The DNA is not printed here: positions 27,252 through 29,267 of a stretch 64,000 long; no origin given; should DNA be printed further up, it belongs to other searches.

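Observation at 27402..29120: RmlD-RmlA fusion; dTDP-rhamnose pathway complete but scattered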

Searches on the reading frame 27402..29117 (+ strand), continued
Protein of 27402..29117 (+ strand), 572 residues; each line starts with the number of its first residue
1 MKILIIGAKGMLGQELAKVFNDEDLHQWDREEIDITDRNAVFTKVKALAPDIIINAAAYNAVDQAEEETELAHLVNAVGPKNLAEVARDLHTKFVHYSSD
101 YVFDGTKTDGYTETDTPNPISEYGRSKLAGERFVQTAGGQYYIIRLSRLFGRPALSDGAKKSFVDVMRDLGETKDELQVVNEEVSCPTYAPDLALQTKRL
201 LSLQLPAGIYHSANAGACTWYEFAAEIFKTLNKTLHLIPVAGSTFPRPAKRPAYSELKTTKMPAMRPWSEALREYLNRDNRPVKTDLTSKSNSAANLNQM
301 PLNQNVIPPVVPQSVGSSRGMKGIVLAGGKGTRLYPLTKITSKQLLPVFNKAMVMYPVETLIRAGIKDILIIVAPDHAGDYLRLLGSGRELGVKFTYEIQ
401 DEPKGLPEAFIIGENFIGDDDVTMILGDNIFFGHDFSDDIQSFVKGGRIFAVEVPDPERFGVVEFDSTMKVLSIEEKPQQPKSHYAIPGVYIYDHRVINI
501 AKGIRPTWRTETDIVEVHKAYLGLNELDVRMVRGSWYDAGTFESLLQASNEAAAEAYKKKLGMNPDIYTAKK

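Call 6: find_homologous_proteins(query=window:27402-29117:+, max_evalue=1e-10)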
Query window:27402-29117:+ (572 aa): 5055 proteins with E <= 1e-10 among 8000 candidates; the best 120 are listed.
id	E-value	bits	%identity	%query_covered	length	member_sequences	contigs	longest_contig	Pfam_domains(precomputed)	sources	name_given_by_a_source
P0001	0.0e+0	1300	100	100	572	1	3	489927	PF00483.30,PF04321.24,PF16363.12,PF02719.22,PF07993.19,PF12804.14,PF01370.28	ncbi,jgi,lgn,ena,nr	ncbi:TPA: dTDP-4-dehydrorhamnose reductase [Candidatus Falkowbacteria bacterium]|nr:dTDP-4-dehydrorh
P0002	4.4e-293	991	78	98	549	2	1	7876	PF00483.30,PF04321.24,PF16363.12,PF02719.22,PF12804.14,PF01370.28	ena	-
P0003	4.0e-244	830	66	100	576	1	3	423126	PF00483.30,PF04321.24,PF16363.12,PF02719.22,PF07993.19,PF12804.14,PF01370.28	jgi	-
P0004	5.1e-243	826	66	100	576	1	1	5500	PF00483.30,PF04321.24,PF16363.12,PF02719.22,PF07993.19,PF12804.14,PF01370.28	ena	-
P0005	6.7e-239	812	65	98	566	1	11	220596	PF00483.30,PF04321.24,PF16363.12,PF02719.22,PF07993.19,PF12804.14,PF01370.28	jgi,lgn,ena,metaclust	metaclust:\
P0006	3.9e-235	800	64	99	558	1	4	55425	PF00483.30,PF04321.24,PF16363.12,PF02719.22,PF12804.14,PF01370.28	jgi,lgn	-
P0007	6.1e-234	796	64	99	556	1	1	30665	PF00483.30,PF04321.24,PF16363.12,PF02719.22,PF12804.14,PF01370.28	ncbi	-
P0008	4.1e-229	780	63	98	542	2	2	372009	PF00483.30,PF04321.24,PF16363.12,PF02719.22,PF12804.14,PF01370.28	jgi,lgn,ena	-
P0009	1.9e-227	775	59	99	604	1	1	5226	PF00483.30,PF04321.24,PF16363.12,PF12804.14,PF01370.28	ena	-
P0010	2.6e-227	774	60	99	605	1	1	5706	PF00483.30,PF04321.24,PF16363.12,PF12804.14,PF01370.28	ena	-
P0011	5.4e-227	773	61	99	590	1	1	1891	PF00483.30,PF04321.24,PF16363.12,PF12804.14,PF01370.28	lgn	-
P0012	2.4e-226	771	61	99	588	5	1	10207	PF00483.30,PF04321.24,PF16363.12,PF02719.22,PF12804.14,PF01370.28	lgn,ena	-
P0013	1.7e-225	768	61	99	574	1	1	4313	PF00483.30,PF04321.24,PF16363.12,PF02719.22,PF12804.14,PF01370.28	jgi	jgi:glucose-1-phosphate thymidylyltransferase short form/dTDP-4-dehydrorhamnose reductase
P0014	4.0e-225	767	63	99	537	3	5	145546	PF00483.30,PF04321.24,PF16363.12,PF02719.22,PF12804.14,PF01370.28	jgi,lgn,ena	jgi:glucose-1-phosphate thymidylyltransferase short form/dTDP-4-dehydrorhamnose reductase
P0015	6.1e-224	763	60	99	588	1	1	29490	PF00483.30,PF04321.24,PF16363.12,PF12804.14,PF01370.28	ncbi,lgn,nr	ncbi:dTDP-4-dehydrorhamnose reductase [Candidatus Falkowbacteria bacterium]|nr:dTDP-4-dehydrorhamnos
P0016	6.9e-224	763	62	99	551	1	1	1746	PF00483.30,PF04321.24,PF16363.12,PF12804.14,PF01370.28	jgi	-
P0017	8.4e-224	762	59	99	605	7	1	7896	PF00483.30,PF04321.24,PF16363.12,PF12804.14,PF01370.28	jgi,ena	-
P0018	1.3e-223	762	64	97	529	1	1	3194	PF00483.30,PF04321.24,PF16363.12,PF02719.22,PF12804.14,PF01370.28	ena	-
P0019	1.5e-223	762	60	98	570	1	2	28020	PF00483.30,PF04321.24,PF16363.12,PF02719.22,PF12804.14,PF01370.28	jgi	jgi:glucose-1-phosphate thymidylyltransferase short form/dTDP-4-dehydrorhamnose reductase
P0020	4.5e-223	760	74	45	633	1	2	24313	PF00483.30,PF04321.24,PF16363.12,PF02719.22,PF07993.19,PF12804.14,PF01370.28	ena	-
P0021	2.9e-222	757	60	98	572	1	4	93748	PF00483.30,PF04321.24,PF16363.12,PF02719.22,PF12804.14,PF01370.28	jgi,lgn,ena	jgi:glucose-1-phosphate thymidylyltransferase short form/dTDP-4-dehydrorhamnose reductase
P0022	6.9e-222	756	57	99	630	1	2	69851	PF00483.30,PF04321.24,PF16363.12,PF12804.14,PF01370.28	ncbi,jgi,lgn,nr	ncbi:dTDP-4-dehydrorhamnose reductase [Candidatus Kuenenbacteria bacterium]|nr:dTDP-4-dehydrorhamnos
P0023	6.4e-220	750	56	99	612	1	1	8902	PF00483.30,PF04321.24,PF16363.12,PF12804.14,PF01370.28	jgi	-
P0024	1.2e-216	739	62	97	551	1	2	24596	PF00483.30,PF04321.24,PF16363.12,PF02719.22,PF12804.14,PF01370.28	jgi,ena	-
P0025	3.8e-215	734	58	99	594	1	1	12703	PF00483.30,PF04321.24,PF16363.12,PF12804.14,PF01370.28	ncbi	-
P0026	9.8e-215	733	58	98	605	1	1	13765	PF00483.30,PF04321.24,PF16363.12,PF12804.14,PF01370.28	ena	-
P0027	1.4e-214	732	70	46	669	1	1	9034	PF00483.30,PF04321.24,PF16363.12,PF12804.14,PF01370.28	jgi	-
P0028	2.8e-214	731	59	99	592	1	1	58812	PF00483.30,PF04321.24,PF16363.12,PF02719.22,PF12804.14,PF01370.28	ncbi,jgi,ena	ncbi:MAG: dTDP-4-dehydrorhamnose reductase [Patescibacteria group bacterium]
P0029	5.3e-213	727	71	45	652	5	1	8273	PF00483.30,PF04321.24,PF16363.12,PF12804.14,PF01370.28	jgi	-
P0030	2.0e-212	725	57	99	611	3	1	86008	PF00483.30,PF04321.24,PF16363.12,PF12804.14,PF01370.28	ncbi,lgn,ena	-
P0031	6.7e-212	723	57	99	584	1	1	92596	PF00483.30,PF04321.24,PF16363.12,PF12804.14,PF01370.28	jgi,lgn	-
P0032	3.7e-211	721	57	99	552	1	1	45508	PF00483.30,PF04321.24,PF16363.12,PF02719.22,PF12804.14,PF01370.28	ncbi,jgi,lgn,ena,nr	ncbi:dTDP-4-dehydrorhamnose reductase [Patescibacteria group bacterium]|nr:dTDP-4-dehydrorhamnose re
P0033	6.9e-210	717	62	52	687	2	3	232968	PF00483.30,PF04321.24,PF16363.12,PF12804.14,PF01370.28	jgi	jgi:glucose-1-phosphate thymidylyltransferase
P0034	8.3e-210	716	55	99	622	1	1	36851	PF00483.30,PF04321.24,PF16363.12,PF12804.14,PF01370.28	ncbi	-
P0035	3.4e-209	714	70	46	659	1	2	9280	PF00483.30,PF04321.24,PF16363.12,PF12804.14,PF01370.28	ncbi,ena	-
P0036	1.1e-202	693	70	44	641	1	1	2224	PF00483.30,PF04321.24,PF16363.12,PF12804.14,PF01370.28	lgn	-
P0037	3.0e-186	639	58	87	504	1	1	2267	PF00483.30,PF04321.24,PF16363.12,PF02719.22,PF12804.14,PF01370.28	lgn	-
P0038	5.2e-177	608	61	82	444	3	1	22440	PF00483.30,PF04321.24,PF16363.12,PF02719.22,PF12804.14,PF01370.28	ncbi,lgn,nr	ncbi:MAG: hypothetical protein UT02_C0006G0003 [Parcubacteria group bacterium GW2011_GWC2_38_7]|nr:M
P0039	1.8e-158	547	48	97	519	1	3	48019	PF00483.30,PF04321.24,PF16363.12,PF12804.14,PF01370.28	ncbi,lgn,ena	-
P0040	2.0e-136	474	43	99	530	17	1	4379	PF00483.30,PF04321.24,PF16363.12,PF02719.22,PF12804.14,PF01370.28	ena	-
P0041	7.9e-135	469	43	96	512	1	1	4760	PF00483.30,PF04321.24,PF16363.12,PF02719.22,PF12804.14,PF01370.28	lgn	-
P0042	1.1e-134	468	46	96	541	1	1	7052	PF00483.30,PF04321.24,PF16363.12,PF02719.22,PF12804.14,PF01370.28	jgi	-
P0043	1.2e-134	468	46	96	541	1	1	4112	PF00483.30,PF04321.24,PF16363.12,PF02719.22,PF12804.14,PF01370.28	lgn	-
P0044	1.3e-134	468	45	96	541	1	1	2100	PF00483.30,PF04321.24,PF16363.12,PF02719.22,PF12804.14,PF01370.28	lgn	-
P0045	2.2e-134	467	46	96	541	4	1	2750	PF00483.30,PF04321.24,PF16363.12,PF02719.22,PF12804.14,PF01370.28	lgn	-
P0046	6.9e-134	466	46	96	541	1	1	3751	PF00483.30,PF04321.24,PF16363.12,PF02719.22,PF12804.14,PF01370.28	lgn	-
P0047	1.0e-133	465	46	96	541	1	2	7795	PF00483.30,PF04321.24,PF16363.12,PF02719.22,PF12804.14,PF01370.28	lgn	-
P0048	1.0e-133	465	45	96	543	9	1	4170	PF00483.30,PF04321.24,PF16363.12,PF02719.22,PF12804.14,PF01370.28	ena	-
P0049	1.2e-133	465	45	96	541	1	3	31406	PF00483.30,PF04321.24,PF16363.12,PF02719.22,PF12804.14,PF01370.28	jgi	jgi:dTDP-4-dehydrorhamnose reductase/glucose-1-phosphate thymidylyltransferase short form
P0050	1.3e-133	465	45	96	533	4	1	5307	PF00483.30,PF04321.24,PF16363.12,PF02719.22,PF12804.14,PF01370.28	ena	-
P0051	1.4e-133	465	45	96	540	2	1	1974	PF00483.30,PF04321.24,PF16363.12,PF02719.22,PF12804.14,PF01370.28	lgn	-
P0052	1.7e-133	464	45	96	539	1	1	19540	PF00483.30,PF04321.24,PF16363.12,PF02719.22,PF12804.14,PF01370.28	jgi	-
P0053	1.8e-133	464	45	96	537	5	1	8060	PF00483.30,PF04321.24,PF16363.12,PF02719.22,PF12804.14,PF01370.28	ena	-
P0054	2.1e-133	464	45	96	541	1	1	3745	PF00483.30,PF04321.24,PF16363.12,PF02719.22,PF12804.14,PF01370.28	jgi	jgi:dTDP-4-dehydrorhamnose reductase/glucose-1-phosphate thymidylyltransferase short form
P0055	2.7e-133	464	45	96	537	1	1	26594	PF00483.30,PF04321.24,PF16363.12,PF02719.22,PF12804.14,PF01370.28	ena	-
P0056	2.7e-133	464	45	96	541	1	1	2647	PF00483.30,PF04321.24,PF16363.12,PF02719.22,PF12804.14,PF01370.28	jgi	-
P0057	2.8e-133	464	45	96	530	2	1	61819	PF00483.30,PF04321.24,PF16363.12,PF02719.22,PF12804.14,PF01370.28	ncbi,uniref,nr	ncbi:dTDP-4-dehydrorhamnose reductase [Methanoculleus sp. FWC-SCC3]|uniref:glucose-1-phosphate thymi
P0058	7.5e-133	462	45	95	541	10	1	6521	PF00483.30,PF04321.24,PF16363.12,PF02719.22,PF12804.14,PF01370.28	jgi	jgi:dTDP-4-dehydrorhamnose reductase/glucose-1-phosphate thymidylyltransferase short form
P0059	1.0e-131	458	45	96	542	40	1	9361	PF00483.30,PF04321.24,PF16363.12,PF02719.22,PF12804.14,PF01370.28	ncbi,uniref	ncbi:dTDP-4-dehydrorhamnose reductase [Methanoculleus sp.]|uniref:dTDP-4-dehydrorhamnose reductase n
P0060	1.3e-131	458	45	96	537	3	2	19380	PF00483.30,PF04321.24,PF16363.12,PF02719.22,PF12804.14,PF01370.28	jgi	-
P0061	1.3e-131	458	45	96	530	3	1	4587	PF00483.30,PF04321.24,PF16363.12,PF02719.22,PF12804.14,PF01370.28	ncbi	-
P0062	3.2e-131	457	44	95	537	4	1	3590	PF00483.30,PF04321.24,PF16363.12,PF12804.14,PF01370.28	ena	-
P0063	3.9e-131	457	45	95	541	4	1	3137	PF00483.30,PF04321.24,PF16363.12,PF02719.22,PF12804.14,PF01370.28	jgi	jgi:dTDP-4-dehydrorhamnose reductase/glucose-1-phosphate thymidylyltransferase short form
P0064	4.5e-131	456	45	96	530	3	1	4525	PF00483.30,PF04321.24,PF16363.12,PF02719.22,PF12804.14,PF01370.28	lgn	-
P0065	8.0e-130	452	43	98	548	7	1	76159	PF00483.30,PF04321.24,PF16363.12,PF02719.22,PF12804.14,PF01370.28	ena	-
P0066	1.8e-129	451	44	96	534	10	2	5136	PF00483.30,PF04321.24,PF16363.12,PF02719.22,PF12804.14,PF01370.28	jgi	jgi:dTDP-4-dehydrorhamnose reductase/glucose-1-phosphate thymidylyltransferase short form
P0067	4.6e-129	450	44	96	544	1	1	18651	PF00483.30,PF04321.24,PF16363.12,PF02719.22,PF12804.14,PF01370.28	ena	-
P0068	4.0e-128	447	40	96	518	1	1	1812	PF00483.30,PF04321.24,PF16363.12,PF12804.14,PF01370.28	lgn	-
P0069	7.3e-128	446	43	99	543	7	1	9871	PF00483.30,PF04321.24,PF16363.12,PF02719.22,PF12804.14,PF01370.28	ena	-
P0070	4.2e-127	443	66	52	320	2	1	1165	PF00483.30,PF12804.14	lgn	-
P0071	8.3e-120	419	52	40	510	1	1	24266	PF00483.30,PF12804.14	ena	-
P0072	2.8e-118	414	40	96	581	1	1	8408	PF00483.30,PF04321.24,PF16363.12,PF02719.22,PF12804.14,PF01370.28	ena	-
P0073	8.8e-111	389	52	42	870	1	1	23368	PF00483.30,PF04321.24,PF16363.12,PF12804.14,PF01370.28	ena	-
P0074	1.2e-110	389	39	98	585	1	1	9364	PF00483.30,PF04321.24,PF16363.12,PF12804.14,PF01370.28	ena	-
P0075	8.6e-110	386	39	96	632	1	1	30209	PF00483.30,PF04321.24,PF16363.12,PF02719.22,PF12804.14,PF01370.28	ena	-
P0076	3.9e-109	384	49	42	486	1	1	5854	PF00483.30,PF12804.14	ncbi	-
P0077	1.4e-108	382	50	40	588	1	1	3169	PF00483.30,PF04321.24,PF16363.12,PF02719.22,PF01073.26,PF07993.19,PF12804.14,PF01370.28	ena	-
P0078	3.0e-107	378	50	37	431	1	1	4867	PF00483.30,PF12804.14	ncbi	-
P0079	8.7e-107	376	52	40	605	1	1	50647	PF00483.30,PF04321.24,PF16363.12,PF02719.22,PF01073.26,PF07993.19,PF12804.14,PF01370.28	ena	-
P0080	4.5e-106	374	39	96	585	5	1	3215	PF00483.30,PF04321.24,PF16363.12,PF02719.22,PF07993.19,PF12804.14,PF01370.28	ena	-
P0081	6.1e-106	373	40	96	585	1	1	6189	PF00483.30,PF04321.24,PF16363.12,PF02719.22,PF12804.14,PF01370.28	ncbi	-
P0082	3.3e-103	364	39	95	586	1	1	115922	PF00483.30,PF04321.24,PF16363.12,PF02719.22,PF01073.26,PF12804.14,PF01370.28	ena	-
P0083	3.3e-103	364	57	28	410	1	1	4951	PF00483.30,PF12804.14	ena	-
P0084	3.3e-102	361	38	95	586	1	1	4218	PF00483.30,PF04321.24,PF16363.12,PF01073.26,PF12804.14,PF01370.28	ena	-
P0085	5.6e-102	360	38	95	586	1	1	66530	PF00483.30,PF04321.24,PF16363.12,PF02719.22,PF01073.26,PF12804.14,PF01370.28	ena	-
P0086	2.0e-99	352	37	96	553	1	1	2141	PF00483.30,PF04321.24,PF16363.12,PF12804.14,PF01370.28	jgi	jgi:glucose-1-phosphate thymidylyltransferase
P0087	6.3e-99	350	39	96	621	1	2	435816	PF00483.30,PF04321.24,PF16363.12,PF12804.14,PF01370.28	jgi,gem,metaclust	metaclust:\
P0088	3.1e-98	348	63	40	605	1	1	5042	PF00483.30,PF04321.24,PF16363.12,PF02719.22,PF01073.26,PF07993.19,PF12804.14,PF01370.28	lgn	-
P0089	7.0e-98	347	47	38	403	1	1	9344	PF00483.30,PF01128.26,PF12804.14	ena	-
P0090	1.0e-97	346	45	41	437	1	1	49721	PF00483.30,PF12804.14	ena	-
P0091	1.4e-97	346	35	98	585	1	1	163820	PF00483.30,PF04321.24,PF16363.12,PF12804.14,PF01370.28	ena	-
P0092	5.2e-97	344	38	97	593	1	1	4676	PF00483.30,PF04321.24,PF16363.12,PF02719.22,PF01073.26,PF07993.19,PF13460.13,PF12804.14,PF01370.28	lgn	-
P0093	5.5e-97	344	60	48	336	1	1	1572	PF04321.24,PF16363.12,PF02719.22,PF01370.28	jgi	-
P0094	1.1e-95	340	37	92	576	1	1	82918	PF00483.30,PF04321.24,PF16363.12,PF12804.14,PF01370.28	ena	-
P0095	1.3e-95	339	37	96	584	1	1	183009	PF00483.30,PF04321.24,PF16363.12,PF12804.14,PF01370.28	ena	-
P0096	1.6e-95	339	37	92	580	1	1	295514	PF00483.30,PF04321.24,PF16363.12,PF12804.14,PF01370.28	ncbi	-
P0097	3.9e-95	338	37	91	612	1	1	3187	PF00483.30,PF04321.24,PF16363.12,PF02719.22,PF01073.26,PF07993.19,PF13460.13,PF12804.14,PF01370.28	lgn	-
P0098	1.2e-93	333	36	96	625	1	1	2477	PF00483.30,PF04321.24,PF16363.12,PF12804.14,PF01370.28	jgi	jgi:glucose-1-phosphate thymidylyltransferase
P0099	2.3e-93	332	37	96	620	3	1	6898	PF00483.30,PF04321.24,PF16363.12,PF02719.22,PF12804.14,PF01370.28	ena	-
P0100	3.6e-93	331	38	91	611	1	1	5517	PF00483.30,PF04321.24,PF16363.12,PF02719.22,PF01073.26,PF07993.19,PF13460.13,PF12804.14,PF01370.28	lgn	-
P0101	7.9e-93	330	36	96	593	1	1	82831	PF00483.30,PF04321.24,PF16363.12,PF12804.14,PF01370.28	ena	-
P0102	1.5e-92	329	56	48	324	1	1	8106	PF00483.30,PF12804.14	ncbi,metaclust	ncbi:MAG: Nucleotidyl transferase, partial [Berkelbacteria bacterium GW2011_GWA2_38_9]|metaclust:sta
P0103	3.1e-91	325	39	92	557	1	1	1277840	PF00483.30,PF04321.24,PF16363.12,PF12804.14,PF01370.28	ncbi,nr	ncbi:glucose-1-phosphate thymidylyltransferase RfbA [bacterium]|nr:glucose-1-phosphate thymidylyltra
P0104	3.5e-91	325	34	96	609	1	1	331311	PF00483.30,PF04321.24,PF16363.12,PF12804.14,PF01370.28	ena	-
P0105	2.6e-90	322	36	96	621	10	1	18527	PF00483.30,PF04321.24,PF16363.12,PF12804.14,PF01370.28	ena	-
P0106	2.8e-90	322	37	40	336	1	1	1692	PF00483.30,PF12804.14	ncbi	-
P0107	6.2e-90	321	37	97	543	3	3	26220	PF00483.30,PF04321.24,PF16363.12,PF12804.14,PF01370.28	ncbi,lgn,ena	-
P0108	6.9e-90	320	36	96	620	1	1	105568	PF00483.30,PF04321.24,PF16363.12,PF12804.14,PF01370.28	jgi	jgi:glucose-1-phosphate thymidylyltransferase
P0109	7.3e-90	320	51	33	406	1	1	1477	PF00483.30,PF12804.14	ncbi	-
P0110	1.7e-89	319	55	48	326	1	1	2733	PF04321.24,PF16363.12,PF01370.28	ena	-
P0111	6.2e-89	317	37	96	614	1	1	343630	PF00483.30,PF04321.24,PF16363.12,PF12804.14,PF01370.28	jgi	-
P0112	8.5e-89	317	56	43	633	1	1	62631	PF00483.30,PF04321.24,PF16363.12,PF02719.22,PF01073.26,PF07993.19,PF13460.13,PF12804.14,PF01370.28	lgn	-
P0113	8.6e-89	317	37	96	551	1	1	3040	PF00483.30,PF04321.24,PF16363.12,PF12804.14,PF01370.28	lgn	-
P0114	9.4e-89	317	37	87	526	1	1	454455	PF00483.30,PF04321.24,PF12804.14,PF01370.28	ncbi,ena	-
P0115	1.6e-88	316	37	96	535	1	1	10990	PF00483.30,PF04321.24,PF16363.12,PF12804.14,PF01370.28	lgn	-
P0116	1.7e-88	316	49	48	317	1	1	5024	PF04321.24,PF16363.12,PF02719.22,PF07993.19,PF01370.28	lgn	-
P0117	2.8e-88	315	48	43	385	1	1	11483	PF00483.30,PF12804.14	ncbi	-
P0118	6.7e-88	314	37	96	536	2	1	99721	PF00483.30,PF04321.24,PF12804.14,PF01370.28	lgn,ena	-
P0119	1.2e-87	313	55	45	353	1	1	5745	PF04321.24,PF16363.12,PF02719.22,PF07993.19,PF01370.28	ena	-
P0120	1.8e-87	313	61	41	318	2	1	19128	PF00483.30,PF12804.14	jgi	-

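Call 10: search_solved_structures(query=window:27402-29117:+, max_evalue=1e-10, show_alignments=0)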
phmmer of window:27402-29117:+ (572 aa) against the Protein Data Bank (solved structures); distinct sequences matched with E-value up to 1e-10: 48.
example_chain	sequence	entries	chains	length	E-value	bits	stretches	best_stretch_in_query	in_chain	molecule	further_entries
4ho0_A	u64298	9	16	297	5e-83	282.9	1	321-550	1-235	Glucose-1-phosphate thymidylyltransferase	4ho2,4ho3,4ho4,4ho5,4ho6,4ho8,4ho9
1lvw_A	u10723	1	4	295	8e-75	255.8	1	320-551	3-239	glucose-1-phosphate thymidylyltransferase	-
1h5r_A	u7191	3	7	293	6.9e-73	249.4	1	321-554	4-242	GLUCOSE-1-PHOSPHATE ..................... | Glucose-1-phosphate thymidylyltransferase 1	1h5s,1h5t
1h5r_B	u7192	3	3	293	1.4e-72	248.4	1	321-554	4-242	GLUCOSE-1-PHOSPHATE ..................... | Glucose-1-phosphate thymidylyltransferase 1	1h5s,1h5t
1h5s_D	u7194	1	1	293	1.9e-72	248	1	321-554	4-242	Glucose-1-phosphate thymidylyltransferase 1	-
1iim_A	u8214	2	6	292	2.1e-72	247.8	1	321-554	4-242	glucose-1-phosphate thymidylyltransferase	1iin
3pkp_A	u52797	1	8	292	3e-72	247.3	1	321-554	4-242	Glucose-1-phosphate thymidylyltransferase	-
3pkq_A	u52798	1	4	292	3e-72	247.3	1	321-554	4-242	Glucose-1-phosphate thymidylyltransferase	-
1h5s_A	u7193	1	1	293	3.6e-72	247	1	321-554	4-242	Glucose-1-phosphate thymidylyltransferase 1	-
1mp5_A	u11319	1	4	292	5.6e-72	246.4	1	321-554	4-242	Y177F VARIANT OF S. ENTERICA RmlA BOUND TO UDP-GLUCOSE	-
1mp3_A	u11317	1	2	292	7.7e-72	245.9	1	321-554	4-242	GLUCOSE-1-PHOSPHATE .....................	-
6n0u_A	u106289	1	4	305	3e-71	244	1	321-553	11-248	Glucose-1-phosphate thymidylyltransferase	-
1mp4_A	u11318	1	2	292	4.9e-71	243.3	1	321-554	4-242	W224H Variant of S. Enterica RmlA Bound to UDP-Glucose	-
6b5e_A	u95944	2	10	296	2.3e-70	241.1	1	321-551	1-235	Glucose-1-phosphate thymidylyltransferase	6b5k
4arw_A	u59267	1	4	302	3.3e-70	240.5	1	316-553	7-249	GLUCOSE-1-PHOSPHATE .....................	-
1fxo_A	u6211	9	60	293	2.3e-69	237.8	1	321-553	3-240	GLUCOSE-1-PHOSPHATE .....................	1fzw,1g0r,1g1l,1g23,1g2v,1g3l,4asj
3hl3_A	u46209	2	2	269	1.7e-59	205.1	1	318-551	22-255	Glucose-1-phosphate thymidylyltransferase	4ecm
1vl0_A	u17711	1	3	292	6.5e-58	200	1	1-277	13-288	DTDP-4-dehydrorhamnose reductase, rfbD ortholog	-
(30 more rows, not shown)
